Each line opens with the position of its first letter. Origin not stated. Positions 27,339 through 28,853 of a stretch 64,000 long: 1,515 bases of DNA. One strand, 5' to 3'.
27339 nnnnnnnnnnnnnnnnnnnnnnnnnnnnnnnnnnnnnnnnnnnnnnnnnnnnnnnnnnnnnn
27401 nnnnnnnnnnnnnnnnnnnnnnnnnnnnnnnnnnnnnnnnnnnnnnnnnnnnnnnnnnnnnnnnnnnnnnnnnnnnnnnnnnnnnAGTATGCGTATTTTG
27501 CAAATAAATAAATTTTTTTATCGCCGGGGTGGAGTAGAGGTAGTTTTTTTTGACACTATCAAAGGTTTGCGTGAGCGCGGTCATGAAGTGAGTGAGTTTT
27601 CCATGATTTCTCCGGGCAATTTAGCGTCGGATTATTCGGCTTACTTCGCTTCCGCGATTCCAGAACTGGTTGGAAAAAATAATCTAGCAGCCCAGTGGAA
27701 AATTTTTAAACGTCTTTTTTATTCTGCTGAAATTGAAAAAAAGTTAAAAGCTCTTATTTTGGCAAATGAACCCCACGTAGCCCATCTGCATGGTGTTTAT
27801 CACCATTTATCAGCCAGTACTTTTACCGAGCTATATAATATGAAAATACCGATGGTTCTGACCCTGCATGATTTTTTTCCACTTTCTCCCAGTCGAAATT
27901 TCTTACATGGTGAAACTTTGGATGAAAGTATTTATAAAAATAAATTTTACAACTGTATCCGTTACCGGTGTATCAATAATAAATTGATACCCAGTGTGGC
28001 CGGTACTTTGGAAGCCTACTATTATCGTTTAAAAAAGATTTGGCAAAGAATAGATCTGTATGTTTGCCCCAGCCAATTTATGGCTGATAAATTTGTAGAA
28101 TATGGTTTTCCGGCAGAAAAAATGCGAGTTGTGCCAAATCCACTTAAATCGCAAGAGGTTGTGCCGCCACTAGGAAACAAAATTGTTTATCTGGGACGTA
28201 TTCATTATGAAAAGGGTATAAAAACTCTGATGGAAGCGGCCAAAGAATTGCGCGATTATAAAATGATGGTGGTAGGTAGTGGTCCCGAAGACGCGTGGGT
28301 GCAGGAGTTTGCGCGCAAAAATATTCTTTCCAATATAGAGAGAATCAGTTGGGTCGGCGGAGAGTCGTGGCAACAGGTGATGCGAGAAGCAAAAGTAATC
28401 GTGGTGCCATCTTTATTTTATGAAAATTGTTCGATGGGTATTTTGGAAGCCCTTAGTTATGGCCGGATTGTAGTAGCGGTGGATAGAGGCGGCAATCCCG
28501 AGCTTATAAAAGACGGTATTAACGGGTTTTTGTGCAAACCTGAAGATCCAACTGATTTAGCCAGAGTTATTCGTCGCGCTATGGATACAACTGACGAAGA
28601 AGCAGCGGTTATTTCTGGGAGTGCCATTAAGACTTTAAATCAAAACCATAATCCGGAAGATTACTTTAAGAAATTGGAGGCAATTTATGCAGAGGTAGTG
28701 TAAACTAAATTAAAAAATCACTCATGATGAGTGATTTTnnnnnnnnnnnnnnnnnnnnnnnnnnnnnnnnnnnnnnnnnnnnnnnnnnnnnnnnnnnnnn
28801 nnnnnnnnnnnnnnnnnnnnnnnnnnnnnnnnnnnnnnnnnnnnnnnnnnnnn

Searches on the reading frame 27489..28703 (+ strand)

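Call 59: search_protein_families(library=pfam, proteins=[window:27489-28703:+], max_evalue=0.001)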
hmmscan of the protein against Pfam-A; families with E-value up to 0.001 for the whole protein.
window:27489-28703:+ (404 aa): 5 families
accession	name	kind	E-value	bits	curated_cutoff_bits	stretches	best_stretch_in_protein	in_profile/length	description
PF13692.12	Glyco_trans_1_4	-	2e-30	106.4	27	1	230-365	2-140/142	Glycosyl transferases group 1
PF00534.26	Glycos_transf_1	-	2.1e-28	99.4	26.4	1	229-372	15-163/172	Glycosyl transferases group 1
PF13439.12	Glyco_transf_4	-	2.5e-21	76.9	28.5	1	14-218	2-165/170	Glycosyltransferase Family 4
PF13579.12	Glyco_trans_4_4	-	1.8e-12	48.3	29.7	1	14-217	1-157/158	Glycosyl transferase 4-like domain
PF13524.12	Glyco_trans_1_2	-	3.3e-07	30.8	25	1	246-396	4-142/144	Glycosyl transferase-like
